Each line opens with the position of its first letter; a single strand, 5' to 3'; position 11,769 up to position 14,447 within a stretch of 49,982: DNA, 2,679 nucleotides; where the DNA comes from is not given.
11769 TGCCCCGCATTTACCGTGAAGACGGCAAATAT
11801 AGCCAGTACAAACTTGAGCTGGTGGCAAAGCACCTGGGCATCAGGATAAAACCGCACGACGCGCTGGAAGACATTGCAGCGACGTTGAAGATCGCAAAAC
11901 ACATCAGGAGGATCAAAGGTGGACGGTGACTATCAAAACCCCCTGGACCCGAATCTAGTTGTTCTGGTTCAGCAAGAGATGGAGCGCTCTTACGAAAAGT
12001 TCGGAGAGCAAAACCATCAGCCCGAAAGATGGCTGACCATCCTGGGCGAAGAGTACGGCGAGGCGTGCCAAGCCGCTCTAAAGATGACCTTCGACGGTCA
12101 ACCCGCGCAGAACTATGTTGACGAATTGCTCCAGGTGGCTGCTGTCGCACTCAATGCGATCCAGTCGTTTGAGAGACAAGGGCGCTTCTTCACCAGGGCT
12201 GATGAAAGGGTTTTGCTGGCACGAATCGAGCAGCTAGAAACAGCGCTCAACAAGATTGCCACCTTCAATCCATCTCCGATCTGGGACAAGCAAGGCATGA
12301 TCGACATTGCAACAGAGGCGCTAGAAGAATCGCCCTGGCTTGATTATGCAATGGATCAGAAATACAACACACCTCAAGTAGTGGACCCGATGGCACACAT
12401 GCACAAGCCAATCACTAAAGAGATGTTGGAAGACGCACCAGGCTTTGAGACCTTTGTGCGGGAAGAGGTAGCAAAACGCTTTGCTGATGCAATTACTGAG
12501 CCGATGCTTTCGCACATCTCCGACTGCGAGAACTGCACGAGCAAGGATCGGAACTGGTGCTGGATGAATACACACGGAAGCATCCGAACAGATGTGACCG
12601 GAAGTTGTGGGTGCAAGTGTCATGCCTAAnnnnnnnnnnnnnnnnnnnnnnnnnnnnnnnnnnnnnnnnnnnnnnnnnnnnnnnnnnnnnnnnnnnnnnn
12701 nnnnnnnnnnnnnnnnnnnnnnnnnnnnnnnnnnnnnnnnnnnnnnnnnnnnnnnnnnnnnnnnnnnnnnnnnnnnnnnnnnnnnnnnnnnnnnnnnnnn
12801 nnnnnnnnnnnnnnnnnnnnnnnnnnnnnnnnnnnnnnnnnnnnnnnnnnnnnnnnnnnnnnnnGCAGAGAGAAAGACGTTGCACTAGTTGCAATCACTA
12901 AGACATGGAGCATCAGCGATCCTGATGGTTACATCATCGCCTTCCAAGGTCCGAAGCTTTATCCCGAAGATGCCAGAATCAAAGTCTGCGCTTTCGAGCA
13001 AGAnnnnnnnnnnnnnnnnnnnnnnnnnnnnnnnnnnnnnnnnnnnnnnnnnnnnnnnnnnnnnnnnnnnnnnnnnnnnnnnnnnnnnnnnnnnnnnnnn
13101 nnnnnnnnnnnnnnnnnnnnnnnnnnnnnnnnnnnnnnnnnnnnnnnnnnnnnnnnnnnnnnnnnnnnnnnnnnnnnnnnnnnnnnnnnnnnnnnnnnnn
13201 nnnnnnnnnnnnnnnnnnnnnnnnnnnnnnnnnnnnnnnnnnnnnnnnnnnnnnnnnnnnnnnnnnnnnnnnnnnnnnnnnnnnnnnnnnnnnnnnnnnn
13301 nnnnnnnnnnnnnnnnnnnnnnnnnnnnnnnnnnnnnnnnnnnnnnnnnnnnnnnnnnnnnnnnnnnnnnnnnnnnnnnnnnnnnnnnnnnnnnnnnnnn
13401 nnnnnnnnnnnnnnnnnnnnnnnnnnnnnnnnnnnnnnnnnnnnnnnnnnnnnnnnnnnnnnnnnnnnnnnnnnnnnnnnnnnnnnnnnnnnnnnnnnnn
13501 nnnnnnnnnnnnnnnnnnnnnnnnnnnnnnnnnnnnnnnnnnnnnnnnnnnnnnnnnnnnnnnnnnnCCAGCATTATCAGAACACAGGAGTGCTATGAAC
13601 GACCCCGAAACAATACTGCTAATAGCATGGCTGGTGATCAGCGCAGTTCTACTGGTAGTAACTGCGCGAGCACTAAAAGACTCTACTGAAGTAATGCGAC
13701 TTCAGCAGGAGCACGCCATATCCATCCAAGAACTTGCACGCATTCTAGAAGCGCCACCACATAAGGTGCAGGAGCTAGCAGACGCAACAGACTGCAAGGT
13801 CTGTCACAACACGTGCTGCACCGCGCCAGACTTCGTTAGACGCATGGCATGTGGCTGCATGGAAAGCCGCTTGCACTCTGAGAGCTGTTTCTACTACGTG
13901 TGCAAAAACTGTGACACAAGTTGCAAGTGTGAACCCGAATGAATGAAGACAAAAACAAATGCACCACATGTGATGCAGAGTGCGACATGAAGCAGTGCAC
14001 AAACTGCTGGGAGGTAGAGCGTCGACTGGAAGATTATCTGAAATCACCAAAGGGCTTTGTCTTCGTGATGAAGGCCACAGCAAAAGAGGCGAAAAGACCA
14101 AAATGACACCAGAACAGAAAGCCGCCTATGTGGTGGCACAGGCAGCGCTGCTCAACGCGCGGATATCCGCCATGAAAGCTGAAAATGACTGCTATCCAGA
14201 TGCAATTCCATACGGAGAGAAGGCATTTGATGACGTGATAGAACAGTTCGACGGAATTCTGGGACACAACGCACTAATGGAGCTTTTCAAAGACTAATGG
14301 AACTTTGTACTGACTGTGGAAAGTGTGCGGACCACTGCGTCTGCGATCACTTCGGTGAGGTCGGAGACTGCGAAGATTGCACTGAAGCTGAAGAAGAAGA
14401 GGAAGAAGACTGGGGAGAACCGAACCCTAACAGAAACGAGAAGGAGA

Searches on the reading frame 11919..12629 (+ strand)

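Call 80: search_protein_families(library=pfam, proteins=[window:11919-12629:+], max_evalue=0.05)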
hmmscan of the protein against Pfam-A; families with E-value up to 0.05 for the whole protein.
window:11919-12629:+ (236 aa): 1 family
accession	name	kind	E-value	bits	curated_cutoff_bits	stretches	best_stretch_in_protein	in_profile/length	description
PF05065.19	Phage_capsid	-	0.0085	16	24.2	1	159-197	77-115/280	Phage capsid family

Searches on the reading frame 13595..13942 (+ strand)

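Call 79: search_protein_families(library=pfam, proteins=[window:13595-13942:+], max_evalue=0.05)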
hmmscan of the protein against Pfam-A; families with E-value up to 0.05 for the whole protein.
window:13595-13942:+ (115 aa): 1 family
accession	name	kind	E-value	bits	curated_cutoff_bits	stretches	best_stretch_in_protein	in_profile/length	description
PF13994.11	PgaD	-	0.013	15.9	27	1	10-72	79-142/148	PgaD-like protein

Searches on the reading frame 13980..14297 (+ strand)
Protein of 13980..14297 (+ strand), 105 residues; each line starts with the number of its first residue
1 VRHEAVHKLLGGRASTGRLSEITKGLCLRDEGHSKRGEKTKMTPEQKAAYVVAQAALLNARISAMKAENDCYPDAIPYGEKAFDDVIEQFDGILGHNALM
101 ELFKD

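Call 79: search_protein_families(library=pfam, proteins=[window:13980-14297:+], max_evalue=0.05)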
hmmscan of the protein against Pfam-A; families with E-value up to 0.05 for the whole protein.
window:13980-14297:+ (105 aa): 1 family
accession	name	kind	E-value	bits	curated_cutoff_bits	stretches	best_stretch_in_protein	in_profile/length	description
PF17600.7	DUF5496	-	0.042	14.3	27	1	58-89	48-79/87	Family of unknown function (DUF5496)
